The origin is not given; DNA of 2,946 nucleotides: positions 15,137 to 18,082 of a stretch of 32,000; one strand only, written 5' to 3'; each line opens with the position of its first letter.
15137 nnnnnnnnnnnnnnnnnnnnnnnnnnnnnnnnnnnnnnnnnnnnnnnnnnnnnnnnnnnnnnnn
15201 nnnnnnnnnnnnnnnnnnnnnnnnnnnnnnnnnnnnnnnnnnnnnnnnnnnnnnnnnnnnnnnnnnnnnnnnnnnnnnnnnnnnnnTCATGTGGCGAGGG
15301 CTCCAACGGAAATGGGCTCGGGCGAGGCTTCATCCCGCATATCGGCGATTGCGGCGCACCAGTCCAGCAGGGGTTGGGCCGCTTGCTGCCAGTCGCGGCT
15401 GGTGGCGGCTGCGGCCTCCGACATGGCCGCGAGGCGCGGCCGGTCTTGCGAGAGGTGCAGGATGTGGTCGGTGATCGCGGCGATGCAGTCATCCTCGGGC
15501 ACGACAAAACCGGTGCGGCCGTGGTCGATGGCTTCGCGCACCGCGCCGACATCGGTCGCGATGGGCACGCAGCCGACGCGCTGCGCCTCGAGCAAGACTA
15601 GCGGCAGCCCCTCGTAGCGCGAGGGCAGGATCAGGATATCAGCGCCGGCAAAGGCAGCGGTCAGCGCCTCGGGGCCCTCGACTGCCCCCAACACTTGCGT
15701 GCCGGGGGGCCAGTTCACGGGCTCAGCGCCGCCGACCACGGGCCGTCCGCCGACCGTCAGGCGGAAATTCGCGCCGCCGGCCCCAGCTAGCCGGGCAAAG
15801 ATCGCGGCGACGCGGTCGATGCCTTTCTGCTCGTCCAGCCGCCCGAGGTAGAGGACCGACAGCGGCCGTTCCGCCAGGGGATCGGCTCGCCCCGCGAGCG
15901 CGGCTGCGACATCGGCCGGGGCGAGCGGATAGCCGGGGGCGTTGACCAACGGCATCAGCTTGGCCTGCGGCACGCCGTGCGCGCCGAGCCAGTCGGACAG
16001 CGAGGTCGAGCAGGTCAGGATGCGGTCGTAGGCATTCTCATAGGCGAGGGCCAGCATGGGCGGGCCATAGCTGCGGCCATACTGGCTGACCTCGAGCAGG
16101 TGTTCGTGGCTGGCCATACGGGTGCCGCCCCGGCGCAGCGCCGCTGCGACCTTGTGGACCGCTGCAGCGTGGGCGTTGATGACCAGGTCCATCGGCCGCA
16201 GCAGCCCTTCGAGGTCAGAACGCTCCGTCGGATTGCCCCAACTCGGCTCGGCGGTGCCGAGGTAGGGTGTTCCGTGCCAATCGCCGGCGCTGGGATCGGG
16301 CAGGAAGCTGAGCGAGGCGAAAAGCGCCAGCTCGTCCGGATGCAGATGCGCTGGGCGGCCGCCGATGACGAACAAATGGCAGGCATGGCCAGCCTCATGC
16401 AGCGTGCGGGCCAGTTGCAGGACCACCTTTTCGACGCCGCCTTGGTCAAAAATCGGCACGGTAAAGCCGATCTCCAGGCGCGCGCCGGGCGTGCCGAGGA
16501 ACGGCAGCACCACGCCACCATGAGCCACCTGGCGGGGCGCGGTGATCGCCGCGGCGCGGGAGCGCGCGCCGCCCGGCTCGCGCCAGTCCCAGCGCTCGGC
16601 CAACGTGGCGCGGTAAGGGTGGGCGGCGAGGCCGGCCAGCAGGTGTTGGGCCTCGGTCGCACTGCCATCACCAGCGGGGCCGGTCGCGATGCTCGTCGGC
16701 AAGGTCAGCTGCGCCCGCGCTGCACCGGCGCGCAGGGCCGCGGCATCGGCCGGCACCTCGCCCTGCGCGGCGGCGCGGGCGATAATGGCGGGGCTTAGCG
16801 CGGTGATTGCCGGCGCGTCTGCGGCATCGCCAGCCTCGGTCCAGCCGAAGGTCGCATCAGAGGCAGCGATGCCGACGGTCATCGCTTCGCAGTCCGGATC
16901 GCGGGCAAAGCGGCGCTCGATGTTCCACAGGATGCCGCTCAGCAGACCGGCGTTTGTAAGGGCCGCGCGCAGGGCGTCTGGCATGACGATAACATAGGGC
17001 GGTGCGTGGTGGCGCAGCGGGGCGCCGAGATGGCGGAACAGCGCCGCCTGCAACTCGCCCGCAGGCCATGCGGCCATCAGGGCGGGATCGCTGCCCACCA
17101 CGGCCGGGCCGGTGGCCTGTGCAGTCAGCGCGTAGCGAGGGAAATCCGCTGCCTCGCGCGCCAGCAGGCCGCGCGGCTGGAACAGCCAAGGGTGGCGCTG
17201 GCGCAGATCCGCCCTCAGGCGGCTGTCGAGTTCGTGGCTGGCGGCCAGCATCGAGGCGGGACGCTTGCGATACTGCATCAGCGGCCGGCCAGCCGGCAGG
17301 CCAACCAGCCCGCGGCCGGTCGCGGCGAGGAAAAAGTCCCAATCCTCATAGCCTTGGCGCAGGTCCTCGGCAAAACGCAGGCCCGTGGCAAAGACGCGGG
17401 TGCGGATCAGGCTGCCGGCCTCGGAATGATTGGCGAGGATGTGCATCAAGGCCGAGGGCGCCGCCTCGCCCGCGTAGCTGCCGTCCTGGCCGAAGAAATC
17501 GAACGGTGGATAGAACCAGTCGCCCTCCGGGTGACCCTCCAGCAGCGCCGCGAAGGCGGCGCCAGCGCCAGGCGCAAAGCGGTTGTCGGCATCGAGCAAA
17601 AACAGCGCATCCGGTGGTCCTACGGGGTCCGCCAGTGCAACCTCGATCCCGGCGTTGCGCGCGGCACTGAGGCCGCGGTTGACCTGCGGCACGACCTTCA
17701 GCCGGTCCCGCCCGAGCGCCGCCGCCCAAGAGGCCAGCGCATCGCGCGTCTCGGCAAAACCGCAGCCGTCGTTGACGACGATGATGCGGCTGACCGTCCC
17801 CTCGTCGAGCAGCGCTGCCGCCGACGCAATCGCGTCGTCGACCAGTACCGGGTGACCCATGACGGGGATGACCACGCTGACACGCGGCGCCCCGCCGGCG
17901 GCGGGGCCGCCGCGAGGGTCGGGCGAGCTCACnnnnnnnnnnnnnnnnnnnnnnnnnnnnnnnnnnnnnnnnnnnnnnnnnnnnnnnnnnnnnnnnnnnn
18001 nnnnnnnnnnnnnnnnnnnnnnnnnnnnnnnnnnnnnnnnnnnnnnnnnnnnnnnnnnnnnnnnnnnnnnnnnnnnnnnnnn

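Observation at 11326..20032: Tightly coupled seven-gene glycosyltransferase locus with three family-less proteins, bracketed by two MarR-like paralogues, and lacking all export and priming genes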

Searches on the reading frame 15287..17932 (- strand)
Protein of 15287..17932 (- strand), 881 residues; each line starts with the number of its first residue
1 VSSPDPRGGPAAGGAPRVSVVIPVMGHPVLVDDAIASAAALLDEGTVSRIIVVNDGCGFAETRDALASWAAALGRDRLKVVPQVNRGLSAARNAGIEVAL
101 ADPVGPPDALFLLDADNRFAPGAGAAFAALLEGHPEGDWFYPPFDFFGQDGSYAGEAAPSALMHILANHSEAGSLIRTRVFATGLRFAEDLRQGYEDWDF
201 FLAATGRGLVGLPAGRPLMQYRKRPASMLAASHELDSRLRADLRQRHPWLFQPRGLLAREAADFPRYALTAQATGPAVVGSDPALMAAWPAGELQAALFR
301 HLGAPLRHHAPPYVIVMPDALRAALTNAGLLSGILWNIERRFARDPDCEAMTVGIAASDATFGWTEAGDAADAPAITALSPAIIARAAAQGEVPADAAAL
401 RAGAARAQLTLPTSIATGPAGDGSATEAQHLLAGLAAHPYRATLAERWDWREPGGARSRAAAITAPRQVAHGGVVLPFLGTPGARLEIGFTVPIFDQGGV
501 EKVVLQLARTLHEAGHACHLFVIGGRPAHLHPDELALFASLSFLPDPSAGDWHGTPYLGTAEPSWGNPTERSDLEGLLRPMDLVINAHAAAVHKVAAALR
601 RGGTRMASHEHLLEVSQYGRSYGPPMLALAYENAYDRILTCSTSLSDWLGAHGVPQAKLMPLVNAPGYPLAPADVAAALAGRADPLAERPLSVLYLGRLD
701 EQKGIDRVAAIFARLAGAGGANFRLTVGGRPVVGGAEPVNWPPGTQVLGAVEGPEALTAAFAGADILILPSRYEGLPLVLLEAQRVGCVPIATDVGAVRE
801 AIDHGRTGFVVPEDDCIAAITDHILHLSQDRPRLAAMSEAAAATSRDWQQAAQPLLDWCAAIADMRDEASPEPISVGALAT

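Call 4: search_protein_families(library=pfam, proteins=[window:15287-17932:-], max_evalue=0.1)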
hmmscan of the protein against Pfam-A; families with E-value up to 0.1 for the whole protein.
window:15287-17932:- (881 aa): 6 families
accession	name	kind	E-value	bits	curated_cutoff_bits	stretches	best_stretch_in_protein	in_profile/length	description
PF00534.26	Glycos_transf_1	-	7.4e-25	87.9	26.4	1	687-842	12-170/172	Glycosyl transferases group 1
PF13692.12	Glyco_trans_1_4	-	8.2e-25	88.2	27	1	692-830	3-142/142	Glycosyl transferases group 1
PF00535.33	Glycos_transf_2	-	5.8e-11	43.1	23.3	1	19-136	1-108/168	Glycosyl transferase family 2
PF13439.12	Glyco_transf_4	-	1.4e-10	41.9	28.5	1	498-659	2-159/170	Glycosyltransferase Family 4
PF20706.3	GT4-conflict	-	1.2e-05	24.9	26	1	682-791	189-308/385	Family 4 Glycosyltransferase in conflict systems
PF10111.15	Glyco_tranf_2_2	-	0.0001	22.3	27.3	0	19-117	1-92/276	Glycosyltransferase like family 2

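Call 5: search_protein_families(library=ncbifam, proteins=[window:15287-17932:-], max_evalue=0.1)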
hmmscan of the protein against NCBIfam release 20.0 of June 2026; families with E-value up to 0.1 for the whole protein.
window:15287-17932:- (881 aa): 36 families (the best 25 are shown)
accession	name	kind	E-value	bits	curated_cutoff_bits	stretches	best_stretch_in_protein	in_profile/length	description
NF001901.0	PRK00654.1-5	equivalog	1.3e-16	60.2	649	1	696-857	322-486/502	glycogen synthase GlgA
NF041876.1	EPS_EpsE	equivalog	3.6e-13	49.5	400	1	689-843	213-374/389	exopolysaccharide biosynthesis GT4 family glycosyltransferase EpsE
TIGR02095.1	glgA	subfamily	1.1e-12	47.4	328.45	1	693-853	297-468/477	glycogen/starch synthase, ADP-glucose type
TIGR03999.1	thiol_BshA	equivalog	2.9e-12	46.2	273.7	1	756-845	265-353/375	N-acetyl-alpha-D-glucosaminyl L-malate synthase BshA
TIGR03449.1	mycothiol_MshA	equivalog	3.7e-12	45.8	462.5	1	736-857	268-398/406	D-inositol-3-phosphate glycosyltransferase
TIGR03088.1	stp2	hypoth_equivalog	4.6e-12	45.7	409.05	1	627-836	129-344/374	TIGR03088 family PEP-CTERM/XrtA system glycosyltransferase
NF053787.1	GlcN_PG_synth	equivalog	3.5e-10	39.3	480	1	633-857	142-354/361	N-acetylglucosaminyl phosphatidylglycerol synthase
NF010699.0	PRK14099.1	equivalog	2.5e-08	32.9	762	1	696-803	301-410/485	glycogen synthase GlgA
NF011726.0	PRK15179.1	equivalog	5.4e-08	31.6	733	1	765-852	593-677/694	Vi polysaccharide biosynthesis protein TviE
NF001899.0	PRK00654.1-2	equivalog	5.4e-08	31.6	459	1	695-856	296-469/478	glycogen synthase GlgA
TIGR02149.1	glgA_Coryne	subfamily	2.6e-07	30.1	302.4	1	757-821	277-341/391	glycogen synthase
NF001902.0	PRK00654.2-1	equivalog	3.4e-07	29.2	845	1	688-802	299-416/492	glycogen synthase GlgA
TIGR04063.1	stp3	hypoth_equivalog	7.7e-07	28.3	442.05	1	777-853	308-386/397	TIGR04063 family PEP-CTERM/XrtA system glycosyltransferase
NF047684.1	TeichurnBiosyTuaC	equivalog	7.9e-07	28.3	550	1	693-829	222-353/391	teichuronic acid biosynthesis protein TuaC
NF001905.0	PRK00654.2-4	subfamily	9.9e-07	27.7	560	1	693-810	301-431/489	glycogen synthase GlgA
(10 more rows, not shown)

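Call 18: find_homologous_proteins(query=window:15287-17932:-)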
Query window:15287-17932:- (881 aa): 120 proteins with E <= 0.001 among 8000 candidates.
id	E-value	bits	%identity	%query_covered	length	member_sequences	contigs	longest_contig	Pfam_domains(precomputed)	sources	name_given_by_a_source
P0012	0.0e+0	1957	100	100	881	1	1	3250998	PF00534.27,PF13439.13,PF00535.33,PF20706.4,PF13692.13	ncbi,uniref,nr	ncbi:glycosyltransferase [Paracoccus suum]|uniref:Glycosyltransferase n=1 Tax=Paracoccus suum TaxID=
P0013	0.0e+0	1531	80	97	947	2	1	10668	PF00534.27,PF13579.13,PF13439.13,PF00535.33,PF20706.4,PF13692.13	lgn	-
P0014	0.0e+0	1291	69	98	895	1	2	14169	PF00534.27,PF13579.13,PF13439.13,PF00535.33,PF20706.4,PF13692.13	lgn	-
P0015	0.0e+0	1277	69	96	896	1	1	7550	PF00534.27,PF13579.13,PF13439.13,PF00535.33,PF20706.4,PF13692.13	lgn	-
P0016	0.0e+0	1018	60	95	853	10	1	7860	PF00534.27,PF13579.13,PF13439.13,PF00535.33,PF20706.4,PF13692.13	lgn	-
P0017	5.6e-290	982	56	96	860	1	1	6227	PF00534.27,PF13579.13,PF13439.13,PF00535.33,PF20706.4,PF13692.13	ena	-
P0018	1.0e-279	948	56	97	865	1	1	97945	PF00534.27,PF13579.13,PF13439.13,PF00535.33,PF20706.4,PF13692.13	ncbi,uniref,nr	ncbi:glycosyltransferase [Paracoccus sp. S-4012]|uniref:glycosyltransferase n=1 Tax=Paracoccus sp. S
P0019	1.4e-268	911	55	96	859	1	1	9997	PF00534.27,PF13439.13,PF00535.33,PF13692.13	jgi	-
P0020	2.7e-241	821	48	96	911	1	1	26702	PF00534.27,PF13579.13,PF13439.13,PF00535.33,PF20706.4,PF13692.13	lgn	-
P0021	2.5e-238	811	49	97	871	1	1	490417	PF13641.13,PF00534.27,PF13439.13,PF00535.33,PF20706.4,PF13692.13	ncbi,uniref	ncbi:glycosyltransferase [Halodurantibacterium flavum]|uniref:Glycosyltransferase n=1 Tax=Halodurant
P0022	1.3e-236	806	49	96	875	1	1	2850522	PF00534.27,PF13579.13,PF13439.13,PF20706.4,PF13692.13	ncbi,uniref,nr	ncbi:glycosyltransferase [Paracoccus sp. MBLB3053]|uniref:Glycosyltransferase n=1 Tax=Paracoccus aur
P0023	5.4e-236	804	51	96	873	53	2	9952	PF13641.13,PF00534.27,PF13579.13,PF13439.13,PF00535.33,PF20706.4,PF13692.13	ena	-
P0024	1.0e-235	803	49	95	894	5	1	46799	PF00534.27,PF13579.13,PF13439.13,PF00535.33,PF13692.13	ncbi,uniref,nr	ncbi:glycosyltransferase [Paracoccus sp. CPCC 101403]|uniref:Glycosyltransferase n=1 Tax=Paracoccus 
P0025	2.6e-234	798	47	96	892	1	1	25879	PF00534.27,PF13579.13,PF13439.13,PF00535.33,PF13692.13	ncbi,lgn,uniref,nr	ncbi:glycosyltransferase [Paracoccus laeviglucosivorans]|uniref:Glycosyltransferase involved in cell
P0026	7.2e-233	793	47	99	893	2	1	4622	PF00534.27,PF13439.13,PF00535.33,PF20706.4,PF13692.13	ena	-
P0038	7.5e-228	777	47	96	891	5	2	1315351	PF00534.27,PF13579.13,PF13439.13,PF00535.33,PF20706.4,PF13692.13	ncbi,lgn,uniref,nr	ncbi:glycosyltransferase [Paracoccus sp. TOH]|uniref:glycosyltransferase n=1 Tax=Paracoccus sp. TOH 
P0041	5.6e-227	774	48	96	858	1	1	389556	PF13641.13,PF00534.27,PF13439.13,PF00535.33,PF20706.4,PF13692.13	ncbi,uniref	ncbi:glycosyltransferase [Plastorhodobacter daqingensis]|uniref:Glycosyltransferase n=1 Tax=Plastorh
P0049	1.7e-224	766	45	96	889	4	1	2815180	PF00534.27,PF13439.13,PF00535.33,PF20706.4,PF13692.13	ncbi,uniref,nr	ncbi:glycosyltransferase [Ketogulonicigenium vulgare]|uniref:glycosyltransferase n=1 Tax=Ketogulonic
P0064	1.5e-131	458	36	98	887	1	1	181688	PF13641.13,PF00534.27,PF13439.13,PF00535.33,PF20706.4,PF13692.13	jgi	jgi:glycosyltransferase involved in cell wall biosynthesis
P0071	9.5e-127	442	37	90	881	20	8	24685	PF00534.27,PF13439.13,PF00535.33,PF20706.4,PF13692.13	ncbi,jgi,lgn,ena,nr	ncbi:MAG TPA: glycosyltransferase [Stellaceae bacterium]|jgi:glycosyltransferase involved in cell wa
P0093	4.1e-115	404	37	90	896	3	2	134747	PF13641.13,PF00534.27,PF13439.13,PF00535.33,PF13692.13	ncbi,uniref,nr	ncbi:hypothetical protein GCM10011504_25270 [Siccirubricoccus deserti]|uniref:Glycosyltransferase n=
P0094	5.2e-115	403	33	97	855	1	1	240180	PF00534.27,PF13439.13,PF00535.33,PF13692.13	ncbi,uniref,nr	ncbi:glycosyltransferase [Methylobacterium sp. DB0501]|uniref:glycosyltransferase n=1 Tax=Methylobac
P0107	4.2e-63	232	33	73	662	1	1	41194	PF13641.13,PF00535.33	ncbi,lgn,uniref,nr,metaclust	ncbi:glycosyltransferase family A protein [Pararhodobacter sp. CCB-MM2]|uniref:glycosyltransferase f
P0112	5.6e-46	175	32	75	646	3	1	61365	PF00535.33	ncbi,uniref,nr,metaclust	ncbi:hypothetical protein VQ03_20180 [Methylobacterium tarhaniae]|uniref:Glycosyltransferase 2-like 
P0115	1.7e-29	120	29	28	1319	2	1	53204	PF13489.13,PF10111.15,PF13506.14,PF13524.13,PF13439.13,PF00535.33,PF08241.19,PF13692.13,PF13847.13,PF13632.13,PF05175.21,PF13641.13,PF00534.27,PF13649.13,PF08242.19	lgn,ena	-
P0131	4.4e-7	46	28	26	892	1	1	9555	PF10111.15,PF19717.5,PF00535.33,PF13692.13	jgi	jgi:glycosyltransferase involved in cell wall biosynthesis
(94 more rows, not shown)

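Call 20: find_encoding_contigs(protein=P0049, flank=10000, max_places=2)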
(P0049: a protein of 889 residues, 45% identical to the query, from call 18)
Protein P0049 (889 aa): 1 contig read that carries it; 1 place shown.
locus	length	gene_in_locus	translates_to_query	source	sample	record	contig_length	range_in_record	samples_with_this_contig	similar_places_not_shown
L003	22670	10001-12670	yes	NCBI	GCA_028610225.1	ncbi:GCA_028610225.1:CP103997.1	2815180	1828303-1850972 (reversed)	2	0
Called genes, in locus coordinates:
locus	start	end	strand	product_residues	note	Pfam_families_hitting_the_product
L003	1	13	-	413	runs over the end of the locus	-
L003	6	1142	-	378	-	-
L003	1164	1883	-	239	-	PF00106:adh_short, PF08659:KR, PF13561:adh_short_C2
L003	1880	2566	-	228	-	PF01128:IspD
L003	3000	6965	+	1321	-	PF00668:Condensation, PF00501:AMP-binding, PF13193:AMP-binding_C (weak), PF00550:PP-binding, PF00561:Abhydrolase_1 (weak), PF00975:Thioesterase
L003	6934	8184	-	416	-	PF03033:Glyco_transf_28, PF06722:EryCIII-like_C (weak)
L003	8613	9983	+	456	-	PF19717:DUF6212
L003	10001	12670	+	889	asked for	PF00535:Glycos_transf_2 (weak), PF13439:Glyco_transf_4, PF20706:GT4-conflict, PF00534:Glycos_transf_1, PF13692:Glyco_trans_1_4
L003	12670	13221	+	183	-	-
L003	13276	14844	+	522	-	-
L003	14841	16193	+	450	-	PF13439:Glyco_transf_4, PF13579:Glyco_trans_4_4 (weak), PF00534:Glycos_transf_1, PF13692:Glyco_trans_1_4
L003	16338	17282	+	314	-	-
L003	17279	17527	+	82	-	-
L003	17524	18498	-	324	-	PF01380:SIS, PF00571:CBS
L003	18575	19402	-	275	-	PF01925:TauE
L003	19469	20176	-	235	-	PF01557:FAA_hydrolase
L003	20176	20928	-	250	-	PF00528:BPD_transp_1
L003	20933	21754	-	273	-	PF00005:ABC_tran, PF13304:AAA_21 (faint)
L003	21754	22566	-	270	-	PF00528:BPD_transp_1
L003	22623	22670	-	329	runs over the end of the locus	PF09084:NMT1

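Call 21: find_encoding_contigs(protein=P0094, flank=10000, max_places=2)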
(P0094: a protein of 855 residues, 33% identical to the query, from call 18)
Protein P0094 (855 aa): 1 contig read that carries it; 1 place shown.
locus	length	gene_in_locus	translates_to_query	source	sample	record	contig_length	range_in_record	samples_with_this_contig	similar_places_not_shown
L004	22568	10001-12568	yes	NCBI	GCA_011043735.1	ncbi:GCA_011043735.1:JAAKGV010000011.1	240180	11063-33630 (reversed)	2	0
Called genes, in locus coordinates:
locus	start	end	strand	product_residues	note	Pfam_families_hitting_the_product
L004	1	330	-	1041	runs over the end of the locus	PF00989:PAS (faint), PF08448:PAS_4 (weak), PF12860:PAS_7, PF13188:PAS_8 (faint), PF12860:PAS_7, PF00512:HisKA, PF02518:HATPase_c, PF00072:Response_reg, +1 more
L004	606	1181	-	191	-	PF12840:HTH_20 (faint), PF01047:MarR, PF13463:HTH_27 (weak), PF01325:Fe_dep_repress (weak), PF12802:MarR_2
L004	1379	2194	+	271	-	PF02633:Creatininase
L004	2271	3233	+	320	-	PF02492:cobW, PF07683:CobW_C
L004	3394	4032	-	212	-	PF12836:HHH_3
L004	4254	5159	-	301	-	PF18348:SH3_16, PF00877:NLPC_P60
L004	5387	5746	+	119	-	-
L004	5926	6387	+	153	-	PF22381:Staph_reg_Sar_Rot, PF01978:TrmB (weak), PF01047:MarR, PF12802:MarR_2, PF13463:HTH_27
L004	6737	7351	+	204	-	PF00293:NUDIX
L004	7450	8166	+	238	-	PF02308:MgtC, PF21770:MgtC_SapB_C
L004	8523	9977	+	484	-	PF19717:DUF6212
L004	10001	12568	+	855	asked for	PF00535:Glycos_transf_2, PF13439:Glyco_transf_4 (weak), PF00534:Glycos_transf_1, PF13692:Glyco_trans_1_4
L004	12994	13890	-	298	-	PF00528:BPD_transp_1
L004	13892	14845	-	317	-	PF00528:BPD_transp_1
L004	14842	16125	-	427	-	PF13416:SBP_bac_8, PF13343:SBP_bac_6 (weak)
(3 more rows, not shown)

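Call 22: find_encoding_contigs(protein=P0093, flank=10000, max_places=2)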
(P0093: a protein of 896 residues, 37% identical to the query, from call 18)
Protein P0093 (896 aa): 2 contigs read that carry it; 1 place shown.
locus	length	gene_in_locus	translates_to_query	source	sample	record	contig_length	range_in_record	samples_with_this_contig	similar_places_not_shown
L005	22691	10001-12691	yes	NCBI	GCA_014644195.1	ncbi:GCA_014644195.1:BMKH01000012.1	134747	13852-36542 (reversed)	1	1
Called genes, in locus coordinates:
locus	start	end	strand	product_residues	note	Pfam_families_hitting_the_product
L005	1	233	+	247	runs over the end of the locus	PF01522:Polysacc_deac_1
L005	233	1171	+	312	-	PF04116:FA_hydroxylase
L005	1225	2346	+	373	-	PF13964:Beta-prop_Calicin, PF24981:Beta-prop_ATRN-LZTR1, PF13415:Beta-prop_FBX42, PF24681:Kelch_KLHDC2_KLHL20_DRC7, PF25210:Kelch_FKB95, PF01344:Kelch_1, PF13415:Beta-prop_FBX42, PF13964:Beta-prop_Calicin, +6 more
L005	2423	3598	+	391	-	PF00890:FAD_binding_2, PF01134:GIDA (faint), PF01266:DAO (faint), PF03486:HI0933_like, PF07992:Pyr_redox_2, PF12831:FAD_oxidored, PF13738:Pyr_redox_3 (faint), PF22780:HI0933_like_1st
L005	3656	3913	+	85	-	-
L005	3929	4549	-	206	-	PF02798:GST_N, PF13409:GST_N_2, PF13417:GST_N_3, PF00043:GST_C (weak), PF13410:GST_C_2 (weak)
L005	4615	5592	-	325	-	PF03401:TctC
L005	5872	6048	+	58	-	-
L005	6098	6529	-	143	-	PF00383:dCMP_cyt_deam_1, PF14437:MafB19-deam, PF14439:Bd3614-deam (weak)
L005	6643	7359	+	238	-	PF07722:Peptidase_C26, PF00117:GATase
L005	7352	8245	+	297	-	PF01479:S4, PF00849:PseudoU_synth_2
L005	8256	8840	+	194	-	PF03602:Cons_hypoth95, PF05175:MTS (weak)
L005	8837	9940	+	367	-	PF13439:Glyco_transf_4, PF00534:Glycos_transf_1, PF13692:Glyco_trans_1_4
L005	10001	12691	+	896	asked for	PF00535:Glycos_transf_2, PF13641:Glyco_tranf_2_3, PF13439:Glyco_transf_4 (weak), PF00534:Glycos_transf_1, PF13692:Glyco_trans_1_4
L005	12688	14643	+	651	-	PF19717:DUF6212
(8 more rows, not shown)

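Call 24: search_protein_families(library=pfam, proteins=[P0131, P0107, P0112, P0115], max_evalue=0.001)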
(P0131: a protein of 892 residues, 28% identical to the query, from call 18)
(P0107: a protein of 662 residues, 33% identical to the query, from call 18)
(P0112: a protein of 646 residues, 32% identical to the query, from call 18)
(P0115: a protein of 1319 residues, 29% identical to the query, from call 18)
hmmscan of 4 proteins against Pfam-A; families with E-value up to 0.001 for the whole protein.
P0131 (892 aa): 6 families
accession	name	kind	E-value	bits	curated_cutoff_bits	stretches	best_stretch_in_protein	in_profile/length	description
PF00535.33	Glycos_transf_2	-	7.4e-24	85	23.3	1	417-583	1-167/168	Glycosyl transferase family 2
PF19717.4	DUF6212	-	8.2e-09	35.3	26.4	1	736-845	261-371/395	Family of unknown function (DUF6212)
PF10111.15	Glyco_tranf_2_2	-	3.5e-07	30.4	27.3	0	419-509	6-94/276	Glycosyltransferase like family 2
PF13692.12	Glyco_trans_1_4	-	2e-06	28.5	27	1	300-374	68-142/142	Glycosyl transferases group 1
PF13439.12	Glyco_transf_4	-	8.3e-05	23.1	28.5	1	35-195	8-154/170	Glycosyltransferase Family 4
PF13641.12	Glyco_tranf_2_3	-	0.00022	21.7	27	0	416-617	3-208/230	Glycosyltransferase like family 2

P0107 (662 aa): 3 families
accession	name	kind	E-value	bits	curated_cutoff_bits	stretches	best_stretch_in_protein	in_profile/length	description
PF00535.33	Glycos_transf_2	-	3.4e-15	56.8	23.3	1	12-131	2-117/168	Glycosyl transferase family 2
PF13641.12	Glyco_tranf_2_3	-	1.4e-07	32.2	27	1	8-146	1-129/230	Glycosyltransferase like family 2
PF10111.15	Glyco_tranf_2_2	-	0.00012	22.1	27.3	0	12-131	2-122/276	Glycosyltransferase like family 2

P0112 (646 aa): 1 family
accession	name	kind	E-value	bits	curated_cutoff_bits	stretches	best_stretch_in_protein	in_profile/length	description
PF00535.33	Glycos_transf_2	-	1.2e-15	58.3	23.3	1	20-136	2-113/168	Glycosyl transferase family 2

P0115 (1319 aa): 18 families
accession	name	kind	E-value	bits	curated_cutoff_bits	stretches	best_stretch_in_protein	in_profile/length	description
PF00535.33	Glycos_transf_2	-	2.5e-61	206.9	23.3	2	1059-1181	1-122/168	Glycosyl transferase family 2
PF13641.12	Glyco_tranf_2_3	-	1.1e-33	117.7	27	2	1056-1292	1-229/230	Glycosyltransferase like family 2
PF10111.15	Glyco_tranf_2_2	-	3e-30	106.1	27.3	2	1059-1160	1-104/276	Glycosyltransferase like family 2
PF00534.26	Glycos_transf_1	-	7e-29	101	26.4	1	718-882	7-172/172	Glycosyl transferases group 1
PF13692.12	Glyco_trans_1_4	-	6.7e-28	98.2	27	1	726-867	1-141/142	Glycosyl transferases group 1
PF13489.12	Methyltransf_23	-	9.4e-16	58.4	27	1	36-148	16-123/164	Methyltransferase domain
PF13649.12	Methyltransf_25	-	1.5e-15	58.1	27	1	46-137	1-97/97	Methyltransferase domain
PF08241.18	Methyltransf_11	-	5.6e-15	56.2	21.2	1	47-140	1-94/95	Methyltransferase domain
PF13524.12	Glyco_trans_1_2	-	2.2e-12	47.6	25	1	748-887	6-133/144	Glycosyl transferase-like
PF08242.18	Methyltransf_12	-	1.6e-10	42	30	1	47-139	1-98/98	Methyltransferase domain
PF13847.12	Methyltransf_31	-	1.7e-10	41.2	27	1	44-152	5-114/145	Methyltransferase domain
PF13439.12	Glyco_transf_4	-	3.7e-10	40.5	28.5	1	546-705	1-170/170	Glycosyltransferase Family 4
PF13632.12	Glyco_trans_2_3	-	4.8e-10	40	27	1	1140-1269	1-137/198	Glycosyl transferase family group 2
PF05175.20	MTS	-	5.7e-06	26.5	23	1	45-143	34-140/170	Methyltransferase small domain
PF03848.20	TehB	-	0.00013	21.9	20.4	1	42-140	30-131/193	Tellurite resistance protein TehB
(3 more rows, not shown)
